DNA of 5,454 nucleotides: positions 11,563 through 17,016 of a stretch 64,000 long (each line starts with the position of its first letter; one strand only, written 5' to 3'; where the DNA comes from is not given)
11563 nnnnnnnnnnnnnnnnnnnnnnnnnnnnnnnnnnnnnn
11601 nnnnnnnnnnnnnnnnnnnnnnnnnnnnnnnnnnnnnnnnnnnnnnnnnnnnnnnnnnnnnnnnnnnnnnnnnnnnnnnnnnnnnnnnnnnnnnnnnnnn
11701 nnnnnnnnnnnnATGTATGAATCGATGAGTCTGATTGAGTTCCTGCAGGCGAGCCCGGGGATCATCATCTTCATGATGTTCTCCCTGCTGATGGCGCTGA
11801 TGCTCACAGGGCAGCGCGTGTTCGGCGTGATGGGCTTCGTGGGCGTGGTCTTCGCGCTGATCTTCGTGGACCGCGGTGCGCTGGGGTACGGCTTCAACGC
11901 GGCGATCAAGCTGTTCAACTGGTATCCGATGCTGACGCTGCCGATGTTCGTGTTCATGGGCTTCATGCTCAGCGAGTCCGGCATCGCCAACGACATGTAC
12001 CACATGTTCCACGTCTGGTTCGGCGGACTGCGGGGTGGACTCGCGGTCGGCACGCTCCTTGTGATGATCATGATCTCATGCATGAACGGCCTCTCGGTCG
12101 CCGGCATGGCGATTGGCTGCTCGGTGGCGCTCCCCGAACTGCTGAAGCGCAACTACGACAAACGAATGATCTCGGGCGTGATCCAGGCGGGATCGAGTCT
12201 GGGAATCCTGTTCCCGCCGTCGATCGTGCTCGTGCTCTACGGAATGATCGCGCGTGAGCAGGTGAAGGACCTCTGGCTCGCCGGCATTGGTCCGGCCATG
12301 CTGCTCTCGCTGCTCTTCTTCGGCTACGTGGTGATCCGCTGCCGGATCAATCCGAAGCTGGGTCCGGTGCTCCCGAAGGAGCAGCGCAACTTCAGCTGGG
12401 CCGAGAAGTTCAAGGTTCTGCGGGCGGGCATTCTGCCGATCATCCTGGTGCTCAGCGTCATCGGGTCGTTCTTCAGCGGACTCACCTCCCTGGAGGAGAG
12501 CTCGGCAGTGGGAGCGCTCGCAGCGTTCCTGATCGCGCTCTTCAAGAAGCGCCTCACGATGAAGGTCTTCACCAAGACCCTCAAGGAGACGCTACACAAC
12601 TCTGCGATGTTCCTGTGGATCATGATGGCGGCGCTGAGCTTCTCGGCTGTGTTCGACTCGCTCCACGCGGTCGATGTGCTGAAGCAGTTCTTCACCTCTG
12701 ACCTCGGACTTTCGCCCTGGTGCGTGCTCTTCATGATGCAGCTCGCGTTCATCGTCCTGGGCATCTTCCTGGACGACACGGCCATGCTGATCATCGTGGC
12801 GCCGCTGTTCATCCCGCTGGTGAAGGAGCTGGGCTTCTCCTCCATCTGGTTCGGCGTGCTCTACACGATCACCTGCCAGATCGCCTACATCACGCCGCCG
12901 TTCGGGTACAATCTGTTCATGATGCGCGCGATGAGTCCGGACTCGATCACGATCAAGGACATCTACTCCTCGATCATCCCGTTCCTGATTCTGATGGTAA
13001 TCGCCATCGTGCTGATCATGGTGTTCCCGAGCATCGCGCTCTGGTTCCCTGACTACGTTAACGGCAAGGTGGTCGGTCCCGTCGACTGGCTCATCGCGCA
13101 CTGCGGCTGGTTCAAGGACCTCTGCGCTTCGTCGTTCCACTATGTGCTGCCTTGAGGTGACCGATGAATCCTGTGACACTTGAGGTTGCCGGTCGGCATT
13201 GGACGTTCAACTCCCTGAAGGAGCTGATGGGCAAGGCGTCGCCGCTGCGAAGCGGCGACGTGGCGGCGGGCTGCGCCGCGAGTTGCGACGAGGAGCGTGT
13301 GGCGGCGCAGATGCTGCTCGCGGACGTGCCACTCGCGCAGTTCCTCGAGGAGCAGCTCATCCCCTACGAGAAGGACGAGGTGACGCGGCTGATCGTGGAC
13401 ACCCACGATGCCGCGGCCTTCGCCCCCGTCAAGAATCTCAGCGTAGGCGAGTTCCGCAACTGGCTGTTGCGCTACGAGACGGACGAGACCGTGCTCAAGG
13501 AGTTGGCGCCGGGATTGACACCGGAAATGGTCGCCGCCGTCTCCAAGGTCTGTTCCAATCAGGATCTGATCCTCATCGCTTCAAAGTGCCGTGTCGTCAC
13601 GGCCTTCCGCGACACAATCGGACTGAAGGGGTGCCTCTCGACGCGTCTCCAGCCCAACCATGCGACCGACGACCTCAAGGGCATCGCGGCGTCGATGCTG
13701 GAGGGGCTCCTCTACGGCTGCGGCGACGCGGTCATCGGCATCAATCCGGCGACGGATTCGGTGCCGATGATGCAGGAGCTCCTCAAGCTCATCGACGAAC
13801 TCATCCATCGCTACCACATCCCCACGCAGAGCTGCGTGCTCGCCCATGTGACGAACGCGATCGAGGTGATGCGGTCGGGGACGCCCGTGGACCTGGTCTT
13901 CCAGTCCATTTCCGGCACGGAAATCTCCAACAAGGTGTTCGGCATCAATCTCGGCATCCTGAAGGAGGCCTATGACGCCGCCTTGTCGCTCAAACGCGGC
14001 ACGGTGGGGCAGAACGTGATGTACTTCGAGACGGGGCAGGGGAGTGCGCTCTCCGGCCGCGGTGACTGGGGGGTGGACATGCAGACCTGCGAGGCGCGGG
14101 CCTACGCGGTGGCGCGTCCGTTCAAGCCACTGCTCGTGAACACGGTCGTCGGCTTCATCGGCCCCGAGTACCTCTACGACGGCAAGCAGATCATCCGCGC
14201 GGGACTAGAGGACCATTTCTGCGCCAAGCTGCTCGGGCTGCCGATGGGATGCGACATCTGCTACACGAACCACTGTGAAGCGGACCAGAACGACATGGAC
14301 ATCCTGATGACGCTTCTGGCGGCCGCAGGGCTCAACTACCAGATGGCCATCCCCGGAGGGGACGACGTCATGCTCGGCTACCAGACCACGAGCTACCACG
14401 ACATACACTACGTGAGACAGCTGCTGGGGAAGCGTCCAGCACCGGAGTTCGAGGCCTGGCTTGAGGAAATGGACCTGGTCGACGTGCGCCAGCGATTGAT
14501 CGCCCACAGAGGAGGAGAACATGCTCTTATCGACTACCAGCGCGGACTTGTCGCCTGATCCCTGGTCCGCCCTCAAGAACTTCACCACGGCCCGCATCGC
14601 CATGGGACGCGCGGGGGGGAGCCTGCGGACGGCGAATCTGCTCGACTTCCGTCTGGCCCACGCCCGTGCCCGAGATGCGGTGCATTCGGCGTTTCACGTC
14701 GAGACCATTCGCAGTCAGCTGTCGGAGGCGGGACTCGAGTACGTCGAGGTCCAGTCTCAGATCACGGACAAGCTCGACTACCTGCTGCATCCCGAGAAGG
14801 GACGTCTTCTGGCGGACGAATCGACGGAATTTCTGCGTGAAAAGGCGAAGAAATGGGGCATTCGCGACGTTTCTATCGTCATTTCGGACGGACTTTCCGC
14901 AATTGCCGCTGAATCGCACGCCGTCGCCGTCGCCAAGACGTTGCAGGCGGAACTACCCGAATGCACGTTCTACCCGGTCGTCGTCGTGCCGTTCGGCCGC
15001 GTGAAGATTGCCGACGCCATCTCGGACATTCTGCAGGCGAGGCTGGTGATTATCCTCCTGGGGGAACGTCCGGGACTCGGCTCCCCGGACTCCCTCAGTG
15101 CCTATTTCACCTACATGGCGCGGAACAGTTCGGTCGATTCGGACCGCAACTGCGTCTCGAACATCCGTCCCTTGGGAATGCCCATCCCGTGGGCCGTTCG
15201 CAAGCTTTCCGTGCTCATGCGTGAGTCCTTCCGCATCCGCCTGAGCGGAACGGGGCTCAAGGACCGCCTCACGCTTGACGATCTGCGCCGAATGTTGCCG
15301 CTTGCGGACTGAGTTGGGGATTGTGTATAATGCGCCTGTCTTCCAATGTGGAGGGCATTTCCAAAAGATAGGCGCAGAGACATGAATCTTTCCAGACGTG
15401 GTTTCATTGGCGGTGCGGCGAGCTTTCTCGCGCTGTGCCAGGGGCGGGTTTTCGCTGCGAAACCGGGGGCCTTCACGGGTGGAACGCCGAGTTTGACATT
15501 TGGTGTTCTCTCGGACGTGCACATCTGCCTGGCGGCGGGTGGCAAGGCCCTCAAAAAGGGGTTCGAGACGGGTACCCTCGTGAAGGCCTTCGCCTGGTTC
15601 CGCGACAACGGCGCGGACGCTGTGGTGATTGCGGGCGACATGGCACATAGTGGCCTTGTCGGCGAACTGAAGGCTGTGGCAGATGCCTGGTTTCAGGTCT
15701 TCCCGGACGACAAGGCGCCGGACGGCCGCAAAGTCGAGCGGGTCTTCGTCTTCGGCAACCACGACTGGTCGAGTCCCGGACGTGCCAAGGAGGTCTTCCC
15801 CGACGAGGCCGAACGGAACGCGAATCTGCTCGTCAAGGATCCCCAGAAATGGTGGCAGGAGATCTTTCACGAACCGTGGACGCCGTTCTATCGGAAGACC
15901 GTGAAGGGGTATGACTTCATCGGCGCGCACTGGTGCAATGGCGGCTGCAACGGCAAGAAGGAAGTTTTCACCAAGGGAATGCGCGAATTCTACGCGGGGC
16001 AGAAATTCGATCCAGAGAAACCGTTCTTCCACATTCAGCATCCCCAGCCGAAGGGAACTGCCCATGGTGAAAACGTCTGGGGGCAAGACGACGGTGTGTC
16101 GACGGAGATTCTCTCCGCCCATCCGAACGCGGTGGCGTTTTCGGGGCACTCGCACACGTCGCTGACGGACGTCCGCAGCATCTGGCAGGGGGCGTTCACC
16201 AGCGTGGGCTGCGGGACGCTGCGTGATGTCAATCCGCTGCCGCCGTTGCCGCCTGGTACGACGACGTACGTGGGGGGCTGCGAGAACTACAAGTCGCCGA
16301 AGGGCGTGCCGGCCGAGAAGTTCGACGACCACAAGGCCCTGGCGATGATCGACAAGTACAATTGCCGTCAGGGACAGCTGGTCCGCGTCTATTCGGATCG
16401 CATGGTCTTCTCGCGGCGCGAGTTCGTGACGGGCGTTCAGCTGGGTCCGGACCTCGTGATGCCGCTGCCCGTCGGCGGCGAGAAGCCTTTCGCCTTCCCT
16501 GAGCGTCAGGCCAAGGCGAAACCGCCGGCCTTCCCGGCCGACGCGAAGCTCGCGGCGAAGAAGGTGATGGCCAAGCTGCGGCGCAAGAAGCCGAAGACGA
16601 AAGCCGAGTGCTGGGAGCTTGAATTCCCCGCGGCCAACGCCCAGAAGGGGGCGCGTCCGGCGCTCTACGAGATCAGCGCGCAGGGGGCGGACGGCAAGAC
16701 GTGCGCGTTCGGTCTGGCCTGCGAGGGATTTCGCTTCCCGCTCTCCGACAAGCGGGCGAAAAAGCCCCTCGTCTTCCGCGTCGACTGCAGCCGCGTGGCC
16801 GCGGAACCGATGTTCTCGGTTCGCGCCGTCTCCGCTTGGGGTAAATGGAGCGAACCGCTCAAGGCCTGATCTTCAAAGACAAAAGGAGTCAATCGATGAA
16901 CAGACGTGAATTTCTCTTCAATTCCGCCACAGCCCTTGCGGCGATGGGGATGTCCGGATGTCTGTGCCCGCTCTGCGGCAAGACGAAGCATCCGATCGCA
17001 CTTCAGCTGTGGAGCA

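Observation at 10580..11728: DctQ small permease fused to a DUF805 (YhaH-like) membrane domain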

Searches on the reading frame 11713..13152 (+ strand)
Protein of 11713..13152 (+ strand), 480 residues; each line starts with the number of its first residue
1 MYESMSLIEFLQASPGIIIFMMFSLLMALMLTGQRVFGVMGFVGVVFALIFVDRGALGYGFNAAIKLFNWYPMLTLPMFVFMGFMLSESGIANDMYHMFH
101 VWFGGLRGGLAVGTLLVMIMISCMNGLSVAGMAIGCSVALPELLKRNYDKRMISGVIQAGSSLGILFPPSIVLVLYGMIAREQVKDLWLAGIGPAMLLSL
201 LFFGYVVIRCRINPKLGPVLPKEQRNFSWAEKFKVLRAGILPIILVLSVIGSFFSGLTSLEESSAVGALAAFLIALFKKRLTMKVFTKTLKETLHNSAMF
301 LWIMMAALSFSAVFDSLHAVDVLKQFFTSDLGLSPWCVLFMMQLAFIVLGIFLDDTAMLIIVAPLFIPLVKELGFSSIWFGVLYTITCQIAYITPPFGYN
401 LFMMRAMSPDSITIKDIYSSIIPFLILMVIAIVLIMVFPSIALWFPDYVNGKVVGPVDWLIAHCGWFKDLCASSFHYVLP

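Call 3: search_protein_families(library=pfam, proteins=[window:11713-13152:+], max_evalue=0.01)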
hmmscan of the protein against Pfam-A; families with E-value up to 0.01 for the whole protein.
window:11713-13152:+ (480 aa): 2 families
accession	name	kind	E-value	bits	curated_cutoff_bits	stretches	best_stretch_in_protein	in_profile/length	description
PF06808.19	DctM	-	2.1e-64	218.3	23.8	1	25-441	3-413/413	Tripartite ATP-independent periplasmic transporter, DctM component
PF03553.21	Na_H_antiporter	-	0.00026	20.8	23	1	244-436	100-298/303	Na+/H+ antiporter family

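Call 4: search_protein_families(library=ncbifam, proteins=[window:11713-13152:+], max_evalue=0.01)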
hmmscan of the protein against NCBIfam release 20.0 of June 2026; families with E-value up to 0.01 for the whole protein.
window:11713-13152:+ (480 aa): 3 families
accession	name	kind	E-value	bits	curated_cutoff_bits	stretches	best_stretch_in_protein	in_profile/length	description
TIGR00786.1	dctM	subfamily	4e-76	256.4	268.45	1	45-446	13-405/405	TRAP transporter large permease subunit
NF011634.1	PRK15060.1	equivalog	9.1e-32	110.6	800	1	70-441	53-416/425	2,3-diketo-L-gulonate TRAP transporter large permease YiaN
TIGR02123.1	TRAP_fused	subfamily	5.5e-07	28.7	320.65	1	75-411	170-506/615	TRAP transporter fused permease subunit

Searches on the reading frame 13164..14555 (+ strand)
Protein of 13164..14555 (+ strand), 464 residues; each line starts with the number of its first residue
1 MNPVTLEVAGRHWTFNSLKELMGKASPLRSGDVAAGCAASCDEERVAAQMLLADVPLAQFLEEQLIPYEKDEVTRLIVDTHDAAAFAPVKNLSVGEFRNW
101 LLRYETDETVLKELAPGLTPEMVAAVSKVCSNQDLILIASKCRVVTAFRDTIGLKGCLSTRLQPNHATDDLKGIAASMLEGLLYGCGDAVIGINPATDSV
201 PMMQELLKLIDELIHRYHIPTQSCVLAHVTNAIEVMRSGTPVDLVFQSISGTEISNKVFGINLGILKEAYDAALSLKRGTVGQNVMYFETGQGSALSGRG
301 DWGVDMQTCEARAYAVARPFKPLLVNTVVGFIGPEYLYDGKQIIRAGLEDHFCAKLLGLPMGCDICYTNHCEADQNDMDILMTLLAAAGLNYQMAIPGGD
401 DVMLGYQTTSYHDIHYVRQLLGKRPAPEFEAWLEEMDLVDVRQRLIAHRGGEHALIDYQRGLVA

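Call 3: search_protein_families(library=pfam, proteins=[window:13164-14555:+], max_evalue=0.01)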
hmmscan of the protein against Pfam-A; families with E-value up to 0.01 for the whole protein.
window:13164-14555:+ (464 aa): 1 family
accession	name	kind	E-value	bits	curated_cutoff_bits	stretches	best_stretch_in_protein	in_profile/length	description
PF06751.17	EutB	-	8.6e-213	707.4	25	1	13-446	1-433/435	Ethanolamine ammonia lyase large subunit (EutB)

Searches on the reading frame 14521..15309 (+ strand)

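Call 3: search_protein_families(library=pfam, proteins=[window:14521-15309:+], max_evalue=0.01)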
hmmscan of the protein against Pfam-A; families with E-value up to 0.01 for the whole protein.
window:14521-15309:+ (263 aa): 1 family
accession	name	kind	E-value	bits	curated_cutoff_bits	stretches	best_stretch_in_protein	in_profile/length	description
PF05985.16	EutC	-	9.6e-79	264.5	25.8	1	13-247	2-235/235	Ethanolamine ammonia-lyase light chain (EutC)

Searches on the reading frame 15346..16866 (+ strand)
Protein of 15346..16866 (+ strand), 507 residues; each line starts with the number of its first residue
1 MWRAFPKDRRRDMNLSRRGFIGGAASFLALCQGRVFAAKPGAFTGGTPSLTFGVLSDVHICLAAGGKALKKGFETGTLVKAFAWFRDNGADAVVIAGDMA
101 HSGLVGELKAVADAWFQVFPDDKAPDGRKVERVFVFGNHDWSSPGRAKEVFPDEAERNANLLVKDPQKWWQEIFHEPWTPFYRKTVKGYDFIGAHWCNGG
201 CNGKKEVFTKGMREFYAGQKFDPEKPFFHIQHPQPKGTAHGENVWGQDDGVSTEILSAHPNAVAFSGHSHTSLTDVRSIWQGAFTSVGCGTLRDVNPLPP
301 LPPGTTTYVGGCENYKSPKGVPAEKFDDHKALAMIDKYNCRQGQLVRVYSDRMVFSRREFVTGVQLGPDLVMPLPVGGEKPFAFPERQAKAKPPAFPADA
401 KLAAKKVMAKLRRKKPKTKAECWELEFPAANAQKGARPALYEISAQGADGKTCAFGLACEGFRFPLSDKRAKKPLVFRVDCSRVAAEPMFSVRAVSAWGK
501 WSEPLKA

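Call 40: search_protein_families(library=pfam, proteins=[window:15346-16866:+], max_evalue=0.0001)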
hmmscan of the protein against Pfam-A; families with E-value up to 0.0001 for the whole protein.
window:15346-16866:+ (507 aa): 1 family
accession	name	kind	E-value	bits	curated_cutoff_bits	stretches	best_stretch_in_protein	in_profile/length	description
PF00149.33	Metallophos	-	1.5e-10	42.3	21.5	1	51-271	2-190/191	Calcineurin-like phosphoesterase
